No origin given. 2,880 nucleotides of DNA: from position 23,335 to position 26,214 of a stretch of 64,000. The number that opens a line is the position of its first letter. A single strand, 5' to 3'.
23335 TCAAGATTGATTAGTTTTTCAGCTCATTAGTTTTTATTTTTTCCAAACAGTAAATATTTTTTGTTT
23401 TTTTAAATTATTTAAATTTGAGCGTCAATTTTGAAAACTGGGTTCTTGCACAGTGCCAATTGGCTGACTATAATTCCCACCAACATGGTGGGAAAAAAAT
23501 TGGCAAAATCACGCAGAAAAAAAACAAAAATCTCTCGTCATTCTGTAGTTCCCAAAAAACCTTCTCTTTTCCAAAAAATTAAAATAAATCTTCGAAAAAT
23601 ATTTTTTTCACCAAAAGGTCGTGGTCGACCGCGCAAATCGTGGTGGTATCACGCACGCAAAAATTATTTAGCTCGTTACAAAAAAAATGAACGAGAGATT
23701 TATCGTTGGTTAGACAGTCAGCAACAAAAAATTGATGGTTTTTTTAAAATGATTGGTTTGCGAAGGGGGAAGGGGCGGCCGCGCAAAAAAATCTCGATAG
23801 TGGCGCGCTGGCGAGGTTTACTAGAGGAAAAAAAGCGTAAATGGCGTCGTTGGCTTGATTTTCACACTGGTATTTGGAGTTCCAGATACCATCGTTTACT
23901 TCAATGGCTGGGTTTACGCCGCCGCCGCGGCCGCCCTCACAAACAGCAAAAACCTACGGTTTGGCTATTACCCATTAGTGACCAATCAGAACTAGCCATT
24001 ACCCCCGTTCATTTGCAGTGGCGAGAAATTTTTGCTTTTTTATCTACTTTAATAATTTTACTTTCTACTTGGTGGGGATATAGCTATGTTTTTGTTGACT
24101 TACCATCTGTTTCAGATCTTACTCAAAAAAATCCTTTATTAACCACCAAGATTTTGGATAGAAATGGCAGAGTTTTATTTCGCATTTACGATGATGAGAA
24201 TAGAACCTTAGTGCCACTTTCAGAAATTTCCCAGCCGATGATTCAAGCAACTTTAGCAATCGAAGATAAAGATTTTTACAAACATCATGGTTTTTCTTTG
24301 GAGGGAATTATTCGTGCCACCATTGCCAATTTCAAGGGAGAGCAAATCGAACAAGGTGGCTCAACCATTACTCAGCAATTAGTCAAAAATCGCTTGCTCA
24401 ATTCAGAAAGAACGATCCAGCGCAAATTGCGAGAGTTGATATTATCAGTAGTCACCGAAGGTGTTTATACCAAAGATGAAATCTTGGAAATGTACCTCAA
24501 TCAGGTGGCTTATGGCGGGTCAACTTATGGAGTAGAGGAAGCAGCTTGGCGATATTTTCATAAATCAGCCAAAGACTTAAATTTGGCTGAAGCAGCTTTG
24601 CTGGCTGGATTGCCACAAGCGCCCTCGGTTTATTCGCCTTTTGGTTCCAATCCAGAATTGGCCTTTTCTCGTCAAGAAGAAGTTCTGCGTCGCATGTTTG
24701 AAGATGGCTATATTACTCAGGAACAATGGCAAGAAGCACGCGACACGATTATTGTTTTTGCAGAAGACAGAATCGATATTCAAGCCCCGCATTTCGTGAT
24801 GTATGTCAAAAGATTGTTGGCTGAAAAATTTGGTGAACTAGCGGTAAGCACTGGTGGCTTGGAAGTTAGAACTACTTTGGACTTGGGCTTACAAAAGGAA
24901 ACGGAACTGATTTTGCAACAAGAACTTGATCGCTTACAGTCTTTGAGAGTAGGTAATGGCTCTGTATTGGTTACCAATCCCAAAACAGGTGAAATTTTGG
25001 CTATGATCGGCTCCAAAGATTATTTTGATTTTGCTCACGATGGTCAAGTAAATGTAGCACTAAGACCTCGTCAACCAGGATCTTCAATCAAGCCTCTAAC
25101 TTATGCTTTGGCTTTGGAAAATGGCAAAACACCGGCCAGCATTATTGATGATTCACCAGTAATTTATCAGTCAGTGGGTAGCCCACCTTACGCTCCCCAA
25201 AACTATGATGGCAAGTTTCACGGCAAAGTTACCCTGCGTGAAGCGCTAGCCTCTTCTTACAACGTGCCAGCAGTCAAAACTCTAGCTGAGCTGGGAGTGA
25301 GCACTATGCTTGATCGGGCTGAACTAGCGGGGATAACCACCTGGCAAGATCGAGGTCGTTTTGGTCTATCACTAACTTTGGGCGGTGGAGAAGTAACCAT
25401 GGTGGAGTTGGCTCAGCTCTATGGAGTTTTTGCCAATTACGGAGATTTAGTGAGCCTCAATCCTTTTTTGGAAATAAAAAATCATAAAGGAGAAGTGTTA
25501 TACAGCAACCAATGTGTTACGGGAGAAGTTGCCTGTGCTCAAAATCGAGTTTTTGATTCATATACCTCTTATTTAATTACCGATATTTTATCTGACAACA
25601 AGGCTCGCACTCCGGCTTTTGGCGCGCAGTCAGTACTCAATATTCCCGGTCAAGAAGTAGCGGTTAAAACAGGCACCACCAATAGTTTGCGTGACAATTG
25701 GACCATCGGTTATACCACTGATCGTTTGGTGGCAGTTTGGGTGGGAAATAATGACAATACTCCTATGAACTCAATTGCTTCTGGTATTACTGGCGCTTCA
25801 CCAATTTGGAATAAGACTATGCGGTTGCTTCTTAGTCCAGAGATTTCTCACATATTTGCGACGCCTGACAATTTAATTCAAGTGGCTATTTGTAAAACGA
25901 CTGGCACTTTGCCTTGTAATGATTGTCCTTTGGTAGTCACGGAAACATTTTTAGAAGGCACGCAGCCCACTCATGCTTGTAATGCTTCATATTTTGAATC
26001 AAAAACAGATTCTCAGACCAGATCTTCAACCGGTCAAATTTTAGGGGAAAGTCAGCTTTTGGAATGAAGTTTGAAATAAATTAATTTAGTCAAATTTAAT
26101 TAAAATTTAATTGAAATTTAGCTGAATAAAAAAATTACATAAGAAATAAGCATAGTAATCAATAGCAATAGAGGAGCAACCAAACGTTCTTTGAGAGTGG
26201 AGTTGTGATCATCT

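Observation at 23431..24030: Class A PBP with three AT-hook DNA-binding motifs in its cytoplasmic N-terminal tail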

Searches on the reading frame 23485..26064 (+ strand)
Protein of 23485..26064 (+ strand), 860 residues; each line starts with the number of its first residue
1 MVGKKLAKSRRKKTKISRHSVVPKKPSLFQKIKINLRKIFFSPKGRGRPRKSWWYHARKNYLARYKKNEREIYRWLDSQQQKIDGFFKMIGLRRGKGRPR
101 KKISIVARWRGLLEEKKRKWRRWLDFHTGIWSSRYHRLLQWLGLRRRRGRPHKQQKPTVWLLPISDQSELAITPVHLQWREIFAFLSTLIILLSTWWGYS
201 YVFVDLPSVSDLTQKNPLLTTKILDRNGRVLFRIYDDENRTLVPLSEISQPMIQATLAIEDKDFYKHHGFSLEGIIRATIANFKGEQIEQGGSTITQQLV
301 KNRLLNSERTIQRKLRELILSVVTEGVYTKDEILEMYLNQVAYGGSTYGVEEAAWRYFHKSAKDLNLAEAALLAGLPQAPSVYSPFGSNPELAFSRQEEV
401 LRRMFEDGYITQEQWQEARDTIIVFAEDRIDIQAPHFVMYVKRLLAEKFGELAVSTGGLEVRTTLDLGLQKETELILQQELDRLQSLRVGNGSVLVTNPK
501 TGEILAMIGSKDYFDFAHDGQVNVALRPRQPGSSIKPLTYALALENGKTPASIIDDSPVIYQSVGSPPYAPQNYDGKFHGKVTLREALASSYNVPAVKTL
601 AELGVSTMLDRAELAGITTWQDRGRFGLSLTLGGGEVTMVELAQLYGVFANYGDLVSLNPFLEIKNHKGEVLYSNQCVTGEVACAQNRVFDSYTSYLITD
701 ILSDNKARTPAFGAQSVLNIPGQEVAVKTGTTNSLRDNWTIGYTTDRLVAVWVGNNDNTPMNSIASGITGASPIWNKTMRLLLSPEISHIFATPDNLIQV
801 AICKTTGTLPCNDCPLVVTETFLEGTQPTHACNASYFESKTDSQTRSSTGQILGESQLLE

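Call 6: search_protein_families(library=pfam, proteins=[window:23485-26064:+], max_evalue=1)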
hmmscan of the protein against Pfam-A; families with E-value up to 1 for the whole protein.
window:23485-26064:+ (860 aa): 3 families
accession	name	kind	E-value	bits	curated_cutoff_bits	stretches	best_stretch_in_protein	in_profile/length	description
PF00912.28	Transgly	-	3.5e-63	212.7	27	1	228-404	2-177/178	Transglycosylase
PF00905.27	Transpeptidase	-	7.2e-28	98.1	22.1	1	492-778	1-297/299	Penicillin binding protein transpeptidase domain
PF04170.18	NlpE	-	0.04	15.2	22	1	806-850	2-43/86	NlpE N-terminal domain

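Call 7: search_protein_families(library=ncbifam, proteins=[window:23485-26064:+], max_evalue=1)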
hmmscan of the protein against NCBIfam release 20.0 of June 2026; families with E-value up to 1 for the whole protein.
window:23485-26064:+ (860 aa): 19 families
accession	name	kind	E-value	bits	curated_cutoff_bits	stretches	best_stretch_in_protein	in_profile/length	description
TIGR02074.1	PBP_1a_fam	subfamily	7.2e-154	513.5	508.75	1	239-781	1-531/535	PBP1A family penicillin-binding protein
TIGR02073.1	PBP_1c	equivalog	2.4e-144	482.7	494.2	1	220-835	11-593/728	penicillin-binding protein 1C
NF051885.1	tranpepglycosPbpC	equivalog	8.7e-122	407.8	900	1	191-779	24-590/632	multimodular transpeptidase-transglycosylase PbpC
TIGR02071.1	PBP_1b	equivalog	3.9e-107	359.2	717.75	1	235-811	142-708/729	penicillin-binding protein 1B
NF008643.0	PRK11636.1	equivalog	1.4e-92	311.4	1263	3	184-474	11-300/850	peptidoglycan glycosyltransferase/peptidoglycan DD-transpeptidase MrcA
NF011423.0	PRK14850.1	equivalog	9.7e-79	265.6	1275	1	237-809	154-716/764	penicillin-binding protein 1b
NF007061.0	PRK09506.1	equivalog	2.9e-78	263.5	1120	1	235-814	206-775/825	bifunctional glycosyl transferase/transpeptidase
NF008414.0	PRK11240.1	equivalog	4.8e-77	259.7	1121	1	221-810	43-598/774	peptidoglycan glycosyltransferase PbpC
NF038276.1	strep_PBP2A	exception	1.7e-75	254.7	1100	1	173-763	28-616/716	penicillin-binding protein PBP2A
NF038272.1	strep_PBP1A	exception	2e-66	224.7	1075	1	195-735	26-562/658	penicillin-binding protein PBP1A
NF038274.1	strep_PBP1B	exception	3.6e-64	217.3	1225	2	226-420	68-275/745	penicillin-binding protein PBP1B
TIGR02070.1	mono_pep_trsgly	equivalog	1e-40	139.6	182.65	1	240-404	55-218/224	monofunctional biosynthetic peptidoglycan transglycosylase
NF010008.0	PRK13481.1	equivalog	1.5e-36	126.1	270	1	239-419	79-264/269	glycosyltransferase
TIGR03423.1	pbp2_mrdA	equivalog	1.4e-10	40.4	455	1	456-617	224-390/593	penicillin-binding protein 2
NF053573.1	PBP2_PenA_Neis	exception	1.5e-06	27.1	1105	1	478-755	248-521/572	peptidoglycan D,D-transpeptidase PBP2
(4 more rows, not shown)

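Call 12: find_homologous_proteins(query=window:23485-26064:+, max_evalue=1e-10)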
Query window:23485-26064:+ (860 aa): 7983 proteins with E <= 1e-10 among 8000 candidates; the best 120 are listed.
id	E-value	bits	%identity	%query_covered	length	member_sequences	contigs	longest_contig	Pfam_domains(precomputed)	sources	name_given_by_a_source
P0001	0.0e+0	1972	100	100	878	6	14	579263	PF00912.29,PF00905.28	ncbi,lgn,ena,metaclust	metaclust:\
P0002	0.0e+0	1363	71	97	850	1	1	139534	PF00912.29,PF00905.28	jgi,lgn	jgi:1A family penicillin-binding protein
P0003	0.0e+0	1344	71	94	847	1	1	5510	PF00912.29,PF00905.28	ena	-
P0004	0.0e+0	1331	75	91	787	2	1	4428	PF00912.29,PF00905.28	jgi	jgi:1A family penicillin-binding protein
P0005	0.0e+0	1330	69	100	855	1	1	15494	PF00912.29,PF00905.28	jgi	jgi:1A family penicillin-binding protein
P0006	0.0e+0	1328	69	99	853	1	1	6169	PF00912.29,PF00905.28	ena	-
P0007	0.0e+0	1260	70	92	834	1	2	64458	PF00912.29,PF00905.28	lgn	-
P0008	0.0e+0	1247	79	78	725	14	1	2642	PF00912.29,PF00905.28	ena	-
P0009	0.0e+0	1208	71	85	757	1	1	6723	PF00912.29,PF00905.28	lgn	-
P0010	0.0e+0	1182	65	94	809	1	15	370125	PF00912.29,PF00905.28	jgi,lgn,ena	jgi:1A family penicillin-binding protein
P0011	0.0e+0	1179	83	72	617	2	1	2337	PF00912.29,PF00905.28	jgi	jgi:penicillin-binding protein 1C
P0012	0.0e+0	1172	64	93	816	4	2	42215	PF00912.29,PF00905.28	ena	-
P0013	0.0e+0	1169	65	94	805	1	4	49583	PF00912.29,PF00905.28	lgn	-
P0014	0.0e+0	1159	64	94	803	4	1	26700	PF00912.29,PF00905.28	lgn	-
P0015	0.0e+0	1158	65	93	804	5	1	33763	PF00912.29,PF00905.28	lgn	-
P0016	0.0e+0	1157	65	93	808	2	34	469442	PF00912.29,PF00905.28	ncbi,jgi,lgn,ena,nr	ncbi:MAG: penicillin-binding protein [Candidatus Pacebacteria bacterium CG10_big_fil_rev_8_21_14_0_1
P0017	0.0e+0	1152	76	76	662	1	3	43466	PF00912.29,PF00905.28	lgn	-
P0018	0.0e+0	1142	62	94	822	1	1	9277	PF00912.29,PF00905.28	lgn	-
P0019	0.0e+0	1141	74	77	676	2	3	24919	PF00912.29,PF00905.28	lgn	-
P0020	0.0e+0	1134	75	76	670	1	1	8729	PF00912.29,PF00905.28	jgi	jgi:1A family penicillin-binding protein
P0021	0.0e+0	1130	76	74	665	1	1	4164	PF00912.29,PF00905.28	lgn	-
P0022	0.0e+0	1040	62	86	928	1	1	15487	PF00912.29,PF00905.28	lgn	-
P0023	0.0e+0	1038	60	87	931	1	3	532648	PF00912.29,PF00905.28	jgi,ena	-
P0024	0.0e+0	1032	62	88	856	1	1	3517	PF00912.29,PF00905.28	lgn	-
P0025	0.0e+0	1031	62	86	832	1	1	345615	PF00912.29,PF00905.28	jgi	jgi:1A family penicillin-binding protein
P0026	0.0e+0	1025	57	97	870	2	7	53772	PF00912.29,PF00905.28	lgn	-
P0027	0.0e+0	1023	60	88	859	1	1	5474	PF00912.29,PF00905.28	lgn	-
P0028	0.0e+0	1022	58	89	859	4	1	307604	PF00912.29,PF00905.28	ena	-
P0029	0.0e+0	1019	55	97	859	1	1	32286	PF00912.29,PF00905.28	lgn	-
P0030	0.0e+0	1016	58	91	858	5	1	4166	PF00912.29,PF00905.28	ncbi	-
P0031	0.0e+0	1013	63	83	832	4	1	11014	PF00912.29,PF00905.28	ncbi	-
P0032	0.0e+0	1013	61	87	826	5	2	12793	PF00912.29,PF00905.28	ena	-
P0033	0.0e+0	1013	67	76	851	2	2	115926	PF00912.29,PF00905.28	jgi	jgi:1A family penicillin-binding protein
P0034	0.0e+0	1013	60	85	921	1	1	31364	PF00912.29,PF00905.28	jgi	jgi:1A family penicillin-binding protein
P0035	0.0e+0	1013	64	82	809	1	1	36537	PF00912.29,PF00905.28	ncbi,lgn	-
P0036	0.0e+0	1012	64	79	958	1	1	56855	PF00912.29,PF00905.28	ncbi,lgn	ncbi:MAG: transglycosylase domain-containing protein [Patescibacteria group bacterium]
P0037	2.8e-298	1010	59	90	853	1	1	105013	PF00912.29,PF00905.28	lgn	-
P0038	5.8e-298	1009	56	94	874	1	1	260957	PF00912.29,PF00905.28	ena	-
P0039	6.2e-298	1009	58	94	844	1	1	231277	PF00912.29,PF00905.28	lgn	-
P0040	8.0e-298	1009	65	79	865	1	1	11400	PF00912.29,PF00905.28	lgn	-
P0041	1.4e-296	1004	63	81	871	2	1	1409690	PF00912.29,PF00905.28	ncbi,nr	ncbi:MAG TPA: PBP1A family penicillin-binding protein [Vitreimonas sp.]|nr:PBP1A family penicillin-b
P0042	1.5e-296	1004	67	75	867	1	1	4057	PF00912.29,PF00905.28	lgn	-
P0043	1.6e-296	1004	57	93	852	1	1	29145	PF00912.29,PF00905.28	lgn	-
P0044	2.1e-296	1004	58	92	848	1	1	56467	PF00912.29,PF00905.28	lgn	-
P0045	3.5e-296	1003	64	79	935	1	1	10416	PF00912.29,PF00905.28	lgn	-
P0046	5.5e-296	1002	68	75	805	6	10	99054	PF00912.29,PF00905.28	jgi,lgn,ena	jgi:1A family penicillin-binding protein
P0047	8.5e-296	1002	67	75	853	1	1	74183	PF00912.29,PF00905.28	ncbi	-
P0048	1.1e-295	1001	57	96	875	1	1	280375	PF00912.29,PF00905.28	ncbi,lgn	-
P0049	7.0e-295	999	57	92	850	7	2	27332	PF00912.29,PF00905.28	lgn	-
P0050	1.1e-294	998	66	78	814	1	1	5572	PF00912.29,PF00905.28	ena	-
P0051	2.3e-294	997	56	93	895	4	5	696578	PF00912.29,PF00905.28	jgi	jgi:1A family penicillin-binding protein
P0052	3.0e-294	997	67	75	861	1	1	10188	PF00912.29,PF00905.28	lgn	-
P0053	3.5e-294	996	65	80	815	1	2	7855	PF00912.29,PF00905.28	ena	-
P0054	1.4e-293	995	61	86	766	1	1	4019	PF00912.29,PF00905.28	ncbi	-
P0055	2.6e-293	994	57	92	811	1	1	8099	PF00912.29,PF00905.28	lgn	-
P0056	3.4e-293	993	56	96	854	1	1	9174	PF00912.29,PF00905.28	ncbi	-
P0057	4.8e-293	993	66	77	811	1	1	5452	PF00912.29,PF00905.28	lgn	-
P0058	6.8e-293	992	67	75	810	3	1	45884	PF00912.29,PF00905.28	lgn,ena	-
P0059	1.7e-292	991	59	87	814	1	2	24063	PF00912.29,PF00905.28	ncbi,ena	-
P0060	2.6e-292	990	57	94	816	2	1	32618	PF00912.29,PF00905.28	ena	-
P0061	3.0e-292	990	61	84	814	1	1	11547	PF00912.29,PF00905.28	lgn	-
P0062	3.1e-292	990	59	89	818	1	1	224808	PF00912.29,PF00905.28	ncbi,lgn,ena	-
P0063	3.6e-292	990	65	78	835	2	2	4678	PF00912.29,PF00905.28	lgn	-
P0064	4.1e-292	990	64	79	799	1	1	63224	PF00912.29,PF00905.28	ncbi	-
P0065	5.0e-292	989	57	94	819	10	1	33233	PF00912.29,PF00905.28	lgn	-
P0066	6.9e-292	989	64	78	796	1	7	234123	PF00912.29,PF00905.28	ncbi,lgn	-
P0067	7.2e-292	989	68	75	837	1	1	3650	PF00912.29,PF00905.28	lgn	-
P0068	1.1e-291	988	55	97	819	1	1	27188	PF00912.29,PF00905.28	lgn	-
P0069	1.3e-291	988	63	83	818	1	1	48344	PF00912.29,PF00905.28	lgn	-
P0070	3.6e-291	987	65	77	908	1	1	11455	PF00912.29,PF00905.28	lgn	-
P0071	4.0e-291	986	65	77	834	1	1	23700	PF00912.29,PF00905.28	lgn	-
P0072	4.3e-291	986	65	78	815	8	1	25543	PF00912.29,PF00905.28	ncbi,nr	ncbi:PBP1A family penicillin-binding protein [Patescibacteria group bacterium]|nr:PBP1A family penic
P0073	4.8e-291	986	63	79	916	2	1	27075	PF00912.29,PF00905.28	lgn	-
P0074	5.1e-291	986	58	87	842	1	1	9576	PF00912.29,PF00905.28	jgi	jgi:1A family penicillin-binding protein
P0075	5.5e-291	986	59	88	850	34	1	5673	PF00912.29,PF00905.28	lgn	-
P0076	8.5e-291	985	57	94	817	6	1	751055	PF00912.29,PF00905.28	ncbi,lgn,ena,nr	ncbi:penicillin-binding protein [Patescibacteria group bacterium]|nr:penicillin-binding protein [Pat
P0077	8.5e-291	985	66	75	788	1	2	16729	PF00912.29,PF00905.28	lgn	-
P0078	8.6e-291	985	62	78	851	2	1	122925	PF00912.29,PF00905.28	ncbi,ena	-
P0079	9.4e-291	985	62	81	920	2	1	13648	PF00912.29,PF00905.28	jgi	jgi:1A family penicillin-binding protein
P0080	9.8e-291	985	58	94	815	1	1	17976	PF00912.29,PF00905.28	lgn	-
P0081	1.1e-290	985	65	78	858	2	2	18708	PF00912.29,PF00905.28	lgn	-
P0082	1.9e-290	984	64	77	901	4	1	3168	PF00912.29,PF00905.28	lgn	-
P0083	2.8e-290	984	57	94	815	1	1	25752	PF00912.29,PF00905.28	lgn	-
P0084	4.5e-290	983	65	77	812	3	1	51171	PF00912.29,PF00905.28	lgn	-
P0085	6.2e-290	982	66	76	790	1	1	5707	PF00912.29,PF00905.28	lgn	-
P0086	7.0e-290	982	67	76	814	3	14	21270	PF00912.29,PF00905.28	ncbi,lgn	-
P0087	7.5e-290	982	62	79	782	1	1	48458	PF00912.29,PF00905.28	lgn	-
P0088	9.8e-290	982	62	83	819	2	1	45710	PF00912.29,PF00905.28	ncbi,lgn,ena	-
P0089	1.2e-289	982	63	79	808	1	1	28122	PF00912.29,PF00905.28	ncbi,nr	ncbi:MAG: PBP1A family penicillin-binding protein [Candidatus Pacebacteria bacterium]|nr:PBP1A famil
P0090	2.0e-289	981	58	94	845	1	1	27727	PF00912.29,PF00905.28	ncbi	-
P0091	2.7e-289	980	58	92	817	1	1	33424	PF00912.29,PF00905.28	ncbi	-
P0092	2.8e-289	980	56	94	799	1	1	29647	PF00912.29,PF00905.28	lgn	-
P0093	3.4e-289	980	61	85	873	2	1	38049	PF00912.29,PF00905.28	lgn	-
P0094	3.4e-289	980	55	99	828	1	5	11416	PF00912.29,PF00905.28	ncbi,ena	-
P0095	3.6e-289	980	65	77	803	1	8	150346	PF00912.29,PF00905.28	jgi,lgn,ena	jgi:1A family penicillin-binding protein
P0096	4.1e-289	980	63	78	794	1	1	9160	PF00912.29,PF00905.28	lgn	-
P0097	4.9e-289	980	59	87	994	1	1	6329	PF00912.29,PF00905.28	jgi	jgi:penicillin-binding protein 1C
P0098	5.2e-289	979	66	75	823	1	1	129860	PF00912.29,PF00905.28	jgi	jgi:1A family penicillin-binding protein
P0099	6.5e-289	979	63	78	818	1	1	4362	PF00912.29,PF00905.28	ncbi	-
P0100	7.7e-289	979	62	82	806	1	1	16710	PF00912.29,PF00905.28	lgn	-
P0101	8.9e-289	979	57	92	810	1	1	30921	PF00912.29,PF00905.28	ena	-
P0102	8.9e-289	979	62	84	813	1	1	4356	PF00912.29,PF00905.28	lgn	-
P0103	1.2e-288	978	57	92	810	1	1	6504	PF00912.29,PF00905.28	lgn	-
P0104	1.2e-288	978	57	92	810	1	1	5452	PF00912.29,PF00905.28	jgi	-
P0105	1.6e-288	978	60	86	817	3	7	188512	PF00912.29,PF00905.28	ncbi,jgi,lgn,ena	jgi:1A family penicillin-binding protein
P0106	1.6e-288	978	64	78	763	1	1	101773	PF00912.29,PF00905.28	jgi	jgi:1A family penicillin-binding protein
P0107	2.7e-288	977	57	89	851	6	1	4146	PF00912.29,PF00905.28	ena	-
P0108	3.2e-288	977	64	78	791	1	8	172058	PF00912.29,PF00905.28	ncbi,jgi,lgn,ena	-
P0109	3.7e-288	977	57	89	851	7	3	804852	PF00912.29,PF00905.28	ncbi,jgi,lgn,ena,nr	ncbi:MAG: PBP1A family penicillin-binding protein [Candidatus Pacebacteria bacterium]|nr:PBP1A famil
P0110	5.2e-288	976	57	94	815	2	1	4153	PF00912.29,PF00905.28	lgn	-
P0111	7.2e-288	976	66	75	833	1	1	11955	PF00912.29,PF00905.28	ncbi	-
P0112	8.9e-288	975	65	77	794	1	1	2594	PF00912.29,PF00905.28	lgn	-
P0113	1.1e-287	975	65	76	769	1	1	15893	PF00912.29,PF00905.28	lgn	-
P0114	1.3e-287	975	64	78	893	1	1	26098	PF00912.29,PF00905.28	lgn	-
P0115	1.4e-287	975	64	78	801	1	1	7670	PF00912.29,PF00905.28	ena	-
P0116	1.6e-287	974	57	94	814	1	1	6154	PF00912.29,PF00905.28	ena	-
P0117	2.0e-287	974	57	92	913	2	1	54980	PF00912.29,PF00905.28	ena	-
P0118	2.1e-287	974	66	75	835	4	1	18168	PF00912.29,PF00905.28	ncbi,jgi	-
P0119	2.6e-287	974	61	82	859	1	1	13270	PF00912.29,PF00905.28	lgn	-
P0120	2.7e-287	974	59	87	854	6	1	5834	PF00912.29,PF00905.28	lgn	-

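Call 18: list_cluster_members(proteins=[P0001, P0005, P0010, P0062, P0075])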
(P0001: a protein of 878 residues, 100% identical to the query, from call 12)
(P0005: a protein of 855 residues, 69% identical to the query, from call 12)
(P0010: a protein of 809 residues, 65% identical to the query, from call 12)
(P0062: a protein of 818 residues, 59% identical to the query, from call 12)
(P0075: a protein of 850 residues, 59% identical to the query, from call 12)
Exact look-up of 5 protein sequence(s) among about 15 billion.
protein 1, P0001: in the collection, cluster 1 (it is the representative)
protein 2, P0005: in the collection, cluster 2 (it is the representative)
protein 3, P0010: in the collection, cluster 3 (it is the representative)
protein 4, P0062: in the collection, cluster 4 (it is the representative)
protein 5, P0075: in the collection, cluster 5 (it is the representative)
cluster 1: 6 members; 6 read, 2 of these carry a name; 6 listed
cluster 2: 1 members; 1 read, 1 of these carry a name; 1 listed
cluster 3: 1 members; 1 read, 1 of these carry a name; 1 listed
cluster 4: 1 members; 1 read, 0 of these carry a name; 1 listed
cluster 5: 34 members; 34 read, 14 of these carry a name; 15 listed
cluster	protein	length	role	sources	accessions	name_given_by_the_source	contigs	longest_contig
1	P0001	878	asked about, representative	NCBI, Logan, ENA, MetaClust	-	\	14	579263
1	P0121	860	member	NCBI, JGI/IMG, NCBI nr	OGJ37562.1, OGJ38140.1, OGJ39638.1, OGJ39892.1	MAG: hypothetical protein A2383_00900 [Candidatus Pacebacteria bacterium ... | MAG: hypothetical protein A2182_00735 [Candidatus Pacebacteria bacterium ...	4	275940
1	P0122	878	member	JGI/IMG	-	-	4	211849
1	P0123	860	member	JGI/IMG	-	-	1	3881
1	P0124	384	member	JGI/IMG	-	-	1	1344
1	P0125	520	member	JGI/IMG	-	-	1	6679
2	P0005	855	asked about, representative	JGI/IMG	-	1A family penicillin-binding protein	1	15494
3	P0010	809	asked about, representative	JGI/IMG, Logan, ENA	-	1A family penicillin-binding protein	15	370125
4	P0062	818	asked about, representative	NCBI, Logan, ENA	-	-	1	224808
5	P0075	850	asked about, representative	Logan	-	-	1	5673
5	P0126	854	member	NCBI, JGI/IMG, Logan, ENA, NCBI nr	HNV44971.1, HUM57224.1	MAG TPA: PBP1A family penicillin-binding protein [Candidatus Woesebacteria bacterium] | 1A family penicillin-binding protein | PBP1A family penicillin-binding protein [Candidatus Woesebacteria bacterium]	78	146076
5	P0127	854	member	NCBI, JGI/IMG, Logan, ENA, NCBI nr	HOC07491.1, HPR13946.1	MAG TPA: PBP1A family penicillin-binding protein [Candidatus Woesebacteria bacterium] | PBP1A family penicillin-binding protein [Candidatus Woesebacteria bacterium]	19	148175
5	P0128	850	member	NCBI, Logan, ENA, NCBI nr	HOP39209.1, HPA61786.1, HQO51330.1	MAG TPA: PBP1A family penicillin-binding protein [Candidatus Woesebacteria bacterium] | PBP1A family penicillin-binding protein [Candidatus Woesebacteria bacterium]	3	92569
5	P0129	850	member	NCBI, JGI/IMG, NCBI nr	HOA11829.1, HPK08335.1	MAG TPA: PBP1A family penicillin-binding protein [Candidatus Woesebacteria bacterium] | PBP1A family penicillin-binding protein [Candidatus Woesebacteria bacterium]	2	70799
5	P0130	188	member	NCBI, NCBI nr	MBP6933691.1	hypothetical protein KBB59_02325, partial [Candidatus Woesebacteria bacterium] | hypothetical protein [Candidatus Woesebacteria bacterium]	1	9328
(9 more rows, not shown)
